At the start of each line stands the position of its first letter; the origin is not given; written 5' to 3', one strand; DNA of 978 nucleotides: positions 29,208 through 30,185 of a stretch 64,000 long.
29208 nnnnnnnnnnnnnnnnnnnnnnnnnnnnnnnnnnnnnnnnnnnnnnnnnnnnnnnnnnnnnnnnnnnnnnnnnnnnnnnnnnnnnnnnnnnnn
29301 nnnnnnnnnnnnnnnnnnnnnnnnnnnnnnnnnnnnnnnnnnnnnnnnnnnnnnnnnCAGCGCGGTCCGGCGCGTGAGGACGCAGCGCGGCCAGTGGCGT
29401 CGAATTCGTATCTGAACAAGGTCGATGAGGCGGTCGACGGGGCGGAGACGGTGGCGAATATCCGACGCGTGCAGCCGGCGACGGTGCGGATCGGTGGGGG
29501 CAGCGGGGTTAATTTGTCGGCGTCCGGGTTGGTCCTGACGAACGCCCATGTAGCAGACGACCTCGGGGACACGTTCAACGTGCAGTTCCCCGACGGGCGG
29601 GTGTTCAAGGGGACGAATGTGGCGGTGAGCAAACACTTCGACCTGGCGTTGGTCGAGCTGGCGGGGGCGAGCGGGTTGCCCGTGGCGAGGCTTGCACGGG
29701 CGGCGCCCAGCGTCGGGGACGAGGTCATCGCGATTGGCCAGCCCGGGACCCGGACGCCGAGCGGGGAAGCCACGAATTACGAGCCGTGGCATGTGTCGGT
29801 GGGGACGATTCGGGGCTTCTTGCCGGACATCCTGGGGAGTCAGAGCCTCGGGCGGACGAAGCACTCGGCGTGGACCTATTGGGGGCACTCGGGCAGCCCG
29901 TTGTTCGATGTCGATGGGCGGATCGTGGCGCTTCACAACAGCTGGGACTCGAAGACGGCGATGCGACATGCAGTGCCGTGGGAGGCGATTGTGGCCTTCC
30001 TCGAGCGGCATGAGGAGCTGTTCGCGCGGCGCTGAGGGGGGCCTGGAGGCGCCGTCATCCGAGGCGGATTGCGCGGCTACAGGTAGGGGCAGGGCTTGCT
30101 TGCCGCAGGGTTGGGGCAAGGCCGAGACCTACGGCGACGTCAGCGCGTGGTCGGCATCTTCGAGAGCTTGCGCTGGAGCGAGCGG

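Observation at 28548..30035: Fusion of an HExxH-motif domain with a trypsin-like serine protease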

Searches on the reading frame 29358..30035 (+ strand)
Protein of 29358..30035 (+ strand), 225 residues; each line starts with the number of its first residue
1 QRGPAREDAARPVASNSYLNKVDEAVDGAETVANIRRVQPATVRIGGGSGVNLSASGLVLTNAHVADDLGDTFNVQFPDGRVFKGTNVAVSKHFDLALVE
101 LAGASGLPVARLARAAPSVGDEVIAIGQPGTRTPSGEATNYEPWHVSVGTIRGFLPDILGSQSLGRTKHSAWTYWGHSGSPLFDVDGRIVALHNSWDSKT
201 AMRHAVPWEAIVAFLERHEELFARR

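Call 3: search_protein_families(library=pfam, proteins=[window:29358-30035:+], max_evalue=1)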
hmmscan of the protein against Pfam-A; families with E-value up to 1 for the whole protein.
window:29358-30035:+ (225 aa): 5 families
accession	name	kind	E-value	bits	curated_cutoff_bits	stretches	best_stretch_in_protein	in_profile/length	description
PF13365.12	Trypsin_2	-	3.4e-25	89.9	27.6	1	48-192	1-144/144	Trypsin-like peptidase domain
PF00089.32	Trypsin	-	1.6e-05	25.2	20.6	1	41-197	14-198/220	Trypsin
PF10459.15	Peptidase_S46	-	6.9e-05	22.1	22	1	30-67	29-68/698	Peptidase S46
PF05579.19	Peptidase_S32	-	0.033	13.8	24.7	1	164-199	196-231/297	Equine arteritis virus serine endopeptidase S32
PF01732.22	Mycop_pep_DUF31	-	0.37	10.9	27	0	61-78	56-73/346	Mycoplasma peptidase (DUF31)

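Call 28: find_homologous_proteins(query=window:29418-30032:+, max_evalue=0.00001)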
Query window:29418-30032:+ (205 aa): 102 proteins with E <= 0.00001 among 1772 candidates.
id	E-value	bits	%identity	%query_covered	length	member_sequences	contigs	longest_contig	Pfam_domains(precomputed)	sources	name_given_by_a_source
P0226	4.2e-79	283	65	100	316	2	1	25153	PF13365.13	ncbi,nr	ncbi:MAG: hypothetical protein CVU56_18200 [Deltaproteobacteria bacterium HGW-Deltaproteobacteria-14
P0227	2.2e-78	281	64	100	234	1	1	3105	PF13365.13,PF10459.16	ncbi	ncbi:MAG: serine protease, partial [Deltaproteobacteria bacterium]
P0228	3.0e-78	281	67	96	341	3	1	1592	PF13365.13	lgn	-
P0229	2.4e-77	278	67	95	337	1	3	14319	PF13365.13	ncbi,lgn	-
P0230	2.0e-75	271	66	97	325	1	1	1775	PF13365.13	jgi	-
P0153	1.0e-72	262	65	95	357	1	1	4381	PF13365.13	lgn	-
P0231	1.1e-72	262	66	92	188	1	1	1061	PF13365.13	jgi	-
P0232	3.3e-71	258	61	97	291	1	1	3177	PF13365.13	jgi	jgi:S1-C subfamily serine protease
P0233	4.4e-71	257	62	97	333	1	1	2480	PF13365.13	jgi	jgi:S1-C subfamily serine protease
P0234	1.8e-70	255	60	96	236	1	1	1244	PF13365.13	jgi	-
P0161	3.8e-70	254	63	96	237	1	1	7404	PF13365.13,PF00089.33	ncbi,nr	ncbi:MAG TPA: serine protease, partial [Kofleriaceae bacterium]|nr:serine protease [Kofleriaceae bac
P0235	5.0e-70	254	58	90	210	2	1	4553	PF13365.13,PF00089.33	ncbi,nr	ncbi:MAG: trypsin-like peptidase domain-containing protein, partial [Myxococcales bacterium]|nr:tryp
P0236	7.8e-70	253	63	95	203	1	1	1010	PF13365.13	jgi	jgi:S1-C subfamily serine protease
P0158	2.3e-69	252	60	96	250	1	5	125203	PF13365.13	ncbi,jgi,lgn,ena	jgi:S1-C subfamily serine protease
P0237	4.0e-67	244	59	97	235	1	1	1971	PF13365.13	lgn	-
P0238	6.1e-67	244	57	99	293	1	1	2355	PF13365.13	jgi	jgi:S1-C subfamily serine protease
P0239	9.3e-67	243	60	97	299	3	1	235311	PF13365.13,PF10459.16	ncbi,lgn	ncbi:MAG: serine protease [Gemmataceae bacterium]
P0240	3.2e-65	238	57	96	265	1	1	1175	PF13365.13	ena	-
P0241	4.6e-65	237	58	96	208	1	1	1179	PF13365.13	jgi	jgi:S1-C subfamily serine protease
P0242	1.2e-64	236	60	97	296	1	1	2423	PF13365.13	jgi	jgi:S1-C subfamily serine protease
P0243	4.4e-64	234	61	88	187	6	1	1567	PF13365.13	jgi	-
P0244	6.3e-64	234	58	96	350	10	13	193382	PF13365.13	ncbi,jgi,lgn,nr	ncbi:MAG: trypsin-like peptidase domain-containing protein [Kofleriaceae bacterium]|jgi:S1-C subfami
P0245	6.6e-64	234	57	97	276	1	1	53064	PF13365.13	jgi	jgi:S1-C subfamily serine protease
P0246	1.0e-63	233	56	99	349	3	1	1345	PF13365.13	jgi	-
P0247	5.5e-61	224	57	90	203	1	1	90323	PF13365.13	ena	-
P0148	2.2e-60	222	56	95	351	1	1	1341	PF13365.13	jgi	jgi:hypothetical protein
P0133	9.1e-60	220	56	95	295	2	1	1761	PF13365.13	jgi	jgi:S1-C subfamily serine protease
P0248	1.8e-59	219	65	74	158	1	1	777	PF13365.13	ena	-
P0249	1.9e-59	219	62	80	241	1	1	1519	PF13365.13,PF00089.33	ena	-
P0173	3.2e-59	218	55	97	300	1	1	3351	PF13365.13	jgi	jgi:S1-C subfamily serine protease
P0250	3.5e-59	218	54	96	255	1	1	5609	PF13365.13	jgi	jgi:S1-C subfamily serine protease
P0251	1.8e-58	216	53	99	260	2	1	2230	PF13365.13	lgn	-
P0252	1.5e-57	213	54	96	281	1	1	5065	PF13365.13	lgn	-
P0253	2.7e-57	212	56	95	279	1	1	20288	PF13365.13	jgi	jgi:S1-C subfamily serine protease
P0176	8.3e-57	211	63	78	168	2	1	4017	PF13365.13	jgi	jgi:S1-C subfamily serine protease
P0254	1.7e-53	200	57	83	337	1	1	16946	PF13365.13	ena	-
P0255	3.2e-53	199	58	80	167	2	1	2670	PF13365.13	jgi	jgi:S1-C subfamily serine protease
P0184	1.2e-52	197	58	85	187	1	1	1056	PF13365.13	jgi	jgi:S1-C subfamily serine protease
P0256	3.4e-52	195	51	96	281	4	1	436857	PF13365.13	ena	-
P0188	5.0e-51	192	50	99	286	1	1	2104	PF13365.13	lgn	-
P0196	3.8e-50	189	71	61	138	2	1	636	PF13365.13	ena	-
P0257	2.2e-49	186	59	70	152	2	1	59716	PF13365.13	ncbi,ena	-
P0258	1.8e-48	183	75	55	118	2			PF13365.13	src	-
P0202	6.0e-48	182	52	86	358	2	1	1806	PF13365.13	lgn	-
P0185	8.6e-48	181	51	96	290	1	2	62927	PF13365.13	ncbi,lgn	ncbi:MAG: serine protease [Phycisphaeraceae bacterium]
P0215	1.4e-47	180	53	96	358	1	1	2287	PF13365.13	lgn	-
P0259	5.2e-47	179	48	94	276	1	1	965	PF13365.13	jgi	-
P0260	1.3e-45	174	60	66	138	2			PF13365.13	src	-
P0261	1.6e-42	164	49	89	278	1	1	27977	PF13365.13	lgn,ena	-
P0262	2.5e-42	163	44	98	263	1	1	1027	PF13365.13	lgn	-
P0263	3.0e-42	163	53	89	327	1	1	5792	PF13365.13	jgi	jgi:S1-C subfamily serine protease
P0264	5.9e-42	162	47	91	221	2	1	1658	PF13365.13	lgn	-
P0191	6.2e-42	162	44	97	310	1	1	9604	PF13365.13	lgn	-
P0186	6.8e-42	162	56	75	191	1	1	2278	PF13365.13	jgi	jgi:S1-C subfamily serine protease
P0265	2.3e-41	160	44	88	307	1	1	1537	PF13365.13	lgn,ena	-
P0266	3.4e-41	160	45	94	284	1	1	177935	PF13365.13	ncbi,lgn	-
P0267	7.3e-38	149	47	89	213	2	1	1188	PF13365.13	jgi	jgi:S1-C subfamily serine protease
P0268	5.5e-33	133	68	43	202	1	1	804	PF13365.13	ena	-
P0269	3.5e-29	120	55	52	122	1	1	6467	PF13365.13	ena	-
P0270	5.9e-28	116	57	60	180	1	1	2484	PF13365.13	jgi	jgi:S1-C subfamily serine protease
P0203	2.4e-25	108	53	56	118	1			PF13365.13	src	-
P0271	2.5e-24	104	41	83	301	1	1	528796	PF13365.13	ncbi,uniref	ncbi:trypsin-like cysteine/serine peptidase domain-containing protein [Favolaschia claudopus]|uniref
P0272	2.7e-24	104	38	83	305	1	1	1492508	PF13365.13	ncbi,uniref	ncbi:trypsin-like cysteine/serine peptidase domain-containing protein [Favolaschia claudopus]|uniref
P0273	4.2e-22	97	36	83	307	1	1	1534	PF13365.13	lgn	-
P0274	8.6e-22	96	37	83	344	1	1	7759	PF13365.13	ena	-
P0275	9.9e-22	96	41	84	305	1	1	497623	PF13365.13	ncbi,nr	ncbi:trypsin-like cysteine/serine peptidase domain-containing protein [Mycena epipterygia]|nr:trypsi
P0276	2.9e-21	94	77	30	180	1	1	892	PF13365.13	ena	-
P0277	5.5e-21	94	39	84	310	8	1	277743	PF13365.13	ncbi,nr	ncbi:AT hook domain-containing protein family protein [Mycena olivaceomarginata]|nr:AT hook domain-c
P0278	1.3e-20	92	44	59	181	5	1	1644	PF13365.13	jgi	jgi:Trypsin-like peptidase domain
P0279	1.7e-19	89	33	83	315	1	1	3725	PF13365.13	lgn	-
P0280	2.5e-19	88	33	91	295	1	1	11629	PF13365.13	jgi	jgi:hypothetical protein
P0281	3.5e-18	84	35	83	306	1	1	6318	PF13365.13,PF00089.33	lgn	-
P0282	3.1e-15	75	29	87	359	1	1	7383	PF13365.13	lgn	-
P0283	1.1e-9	57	35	75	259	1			PF13365.13,PF00089.33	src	-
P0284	2.2e-9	56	33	93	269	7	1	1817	PF13365.13,PF17820.8,PF13180.13,PF00089.33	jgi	-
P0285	2.5e-9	55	36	80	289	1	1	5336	PF13365.13,PF17820.8,PF13180.13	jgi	jgi:serine protease Do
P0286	7.9e-9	54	33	87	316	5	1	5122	PF13365.13,PF00595.30,PF13180.13,PF00089.33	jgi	jgi:S1-C subfamily serine protease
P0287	1.7e-8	53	33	90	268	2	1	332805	PF13365.13,PF17820.8,PF13180.13,PF10459.16,PF00089.33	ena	-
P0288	1.8e-8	53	34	75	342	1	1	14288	PF13365.13,PF00089.33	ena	-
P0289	2.0e-8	52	35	79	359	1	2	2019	PF13365.13,PF17820.8,PF00595.30,PF13180.13,PF00089.33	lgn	-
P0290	3.0e-8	52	30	81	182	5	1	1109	PF13365.13,PF00089.33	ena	-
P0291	5.6e-8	51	31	90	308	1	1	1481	PF13365.13,PF00089.33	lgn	-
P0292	5.7e-8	51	35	79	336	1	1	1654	PF13365.13,PF17820.8,PF00595.30,PF13180.13,PF10459.16,PF00089.33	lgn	-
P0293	8.3e-8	51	35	88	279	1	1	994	PF13365.13,PF17820.8,PF00595.30,PF13180.13,PF00089.33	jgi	jgi:serine protease Do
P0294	1.0e-7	50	29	87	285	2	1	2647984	PF13365.13,PF17820.8,PF13180.13,PF00089.33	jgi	jgi:serine protease Do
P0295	1.6e-7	50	28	80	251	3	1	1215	PF13365.13,PF10459.16,PF00089.33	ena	-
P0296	1.7e-7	50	45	51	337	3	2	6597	PF13365.13,PF17820.8,PF00595.30,PF13180.13,PF00089.33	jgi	jgi:S1-C subfamily serine protease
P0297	2.1e-7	49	33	93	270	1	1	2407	PF13365.13,PF17820.8,PF13180.13,PF00089.33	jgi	jgi:serine protease Do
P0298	5.6e-7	48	31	94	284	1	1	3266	PF13365.13,PF17820.8,PF13180.13,PF00089.33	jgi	jgi:serine protease Do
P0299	7.0e-7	47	34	80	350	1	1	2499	PF13365.13,PF13180.13,PF00089.33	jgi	-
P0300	8.7e-7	47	35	76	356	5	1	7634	PF13365.13,PF17820.8,PF13180.13,PF00089.33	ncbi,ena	-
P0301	1.2e-6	47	33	81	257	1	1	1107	PF13365.13,PF00089.33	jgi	jgi:S1-C subfamily serine protease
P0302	1.2e-6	47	33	78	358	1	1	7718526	PF13365.13,PF17820.8,PF00595.30,PF13180.13,PF00089.33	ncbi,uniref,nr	ncbi:Periplasmic serine endoprotease DegP precursor [Planctomycetes bacterium Poly30]|uniref:Peripla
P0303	1.7e-6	46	45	49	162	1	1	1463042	PF13365.13,PF00089.33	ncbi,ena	-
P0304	2.8e-6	45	30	95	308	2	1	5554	PF13365.13,PF17820.8,PF00595.30,PF13180.13,PF00089.33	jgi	jgi:S1-C subfamily serine protease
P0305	2.8e-6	45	30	85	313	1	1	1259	PF13365.13,PF17820.8,PF00595.30,PF13180.13,PF10459.16,PF00089.33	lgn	-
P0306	3.0e-6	45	33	94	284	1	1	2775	PF13365.13,PF17820.8,PF13180.13,PF00089.33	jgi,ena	-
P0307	5.8e-6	44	29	93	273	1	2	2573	PF13365.13,PF13180.13,PF00089.33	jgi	jgi:serine protease Do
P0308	6.7e-6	44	30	82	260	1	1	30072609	PF13365.13,PF10459.16,PF00089.33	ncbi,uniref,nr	ncbi:HTRA2 [Lepeophtheirus salmonis]|uniref:HTRA2 n=1 Tax=Lepeophtheirus salmonis TaxID=72036 RepID=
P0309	7.1e-6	44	32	82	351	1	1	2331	PF13365.13,PF17820.8,PF00595.30,PF13180.13,PF00089.33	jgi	-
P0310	9.0e-6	44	36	84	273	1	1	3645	PF13365.13,PF10459.16,PF00089.33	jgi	jgi:serine protease Do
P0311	9.8e-6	44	29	76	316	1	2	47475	PF13365.13,PF17820.8,PF00595.30,PF13180.13,PF00089.33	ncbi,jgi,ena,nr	ncbi:MAG TPA: trypsin-like peptidase domain-containing protein [Thermoanaerobaculia bacterium]|nr:tr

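Call 32: find_encoding_contigs(protein=P0244, flank=8000, max_places=2)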
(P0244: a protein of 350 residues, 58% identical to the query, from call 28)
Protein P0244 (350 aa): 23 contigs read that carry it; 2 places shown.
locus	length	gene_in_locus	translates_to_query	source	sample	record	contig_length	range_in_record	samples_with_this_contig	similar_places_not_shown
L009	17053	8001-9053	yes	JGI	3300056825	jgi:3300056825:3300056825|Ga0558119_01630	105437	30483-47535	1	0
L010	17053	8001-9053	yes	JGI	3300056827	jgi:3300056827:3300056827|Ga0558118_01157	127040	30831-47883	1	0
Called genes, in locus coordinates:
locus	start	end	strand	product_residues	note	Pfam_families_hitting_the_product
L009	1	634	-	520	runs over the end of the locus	PF00171:Aldedh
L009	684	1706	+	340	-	PF07885:Ion_trans_2, PF02254:TrkA_N, PF02080:TrkA_C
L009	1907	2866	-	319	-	-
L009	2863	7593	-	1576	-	PF13699:eCIS_core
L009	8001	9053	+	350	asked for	PF13365:Trypsin_2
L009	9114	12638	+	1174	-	PF02811:PHP, PF07733:DNA_pol3_alpha, PF17657:DNA_pol3_finger, PF14579:HHH_6, PF01336:tRNA_anti-codon (weak)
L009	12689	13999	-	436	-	-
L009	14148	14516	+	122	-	-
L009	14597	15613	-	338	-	PF06262:Zincin_1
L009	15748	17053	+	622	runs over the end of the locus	PF04348:LppC, PF13458:Peripla_BP_6, PF01094:ANF_receptor (faint)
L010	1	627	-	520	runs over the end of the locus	PF00171:Aldedh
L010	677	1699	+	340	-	PF07885:Ion_trans_2, PF02254:TrkA_N, PF02080:TrkA_C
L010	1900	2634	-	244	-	-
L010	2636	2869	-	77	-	-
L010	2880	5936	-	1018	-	-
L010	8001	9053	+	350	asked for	PF13365:Trypsin_2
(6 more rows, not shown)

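Call 57: search_protein_families(library=pfam, proteins=[P0244], max_evalue=0.01)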
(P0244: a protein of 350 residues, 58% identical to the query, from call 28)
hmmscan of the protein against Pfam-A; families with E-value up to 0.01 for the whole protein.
P0244 (350 aa): 2 families
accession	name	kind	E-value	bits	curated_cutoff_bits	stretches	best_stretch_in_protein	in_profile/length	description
PF13365.12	Trypsin_2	-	3e-26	93.3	27.6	1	180-325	1-144/144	Trypsin-like peptidase domain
PF00089.32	Trypsin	-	0.0034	17.7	20.6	1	177-325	18-194/220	Trypsin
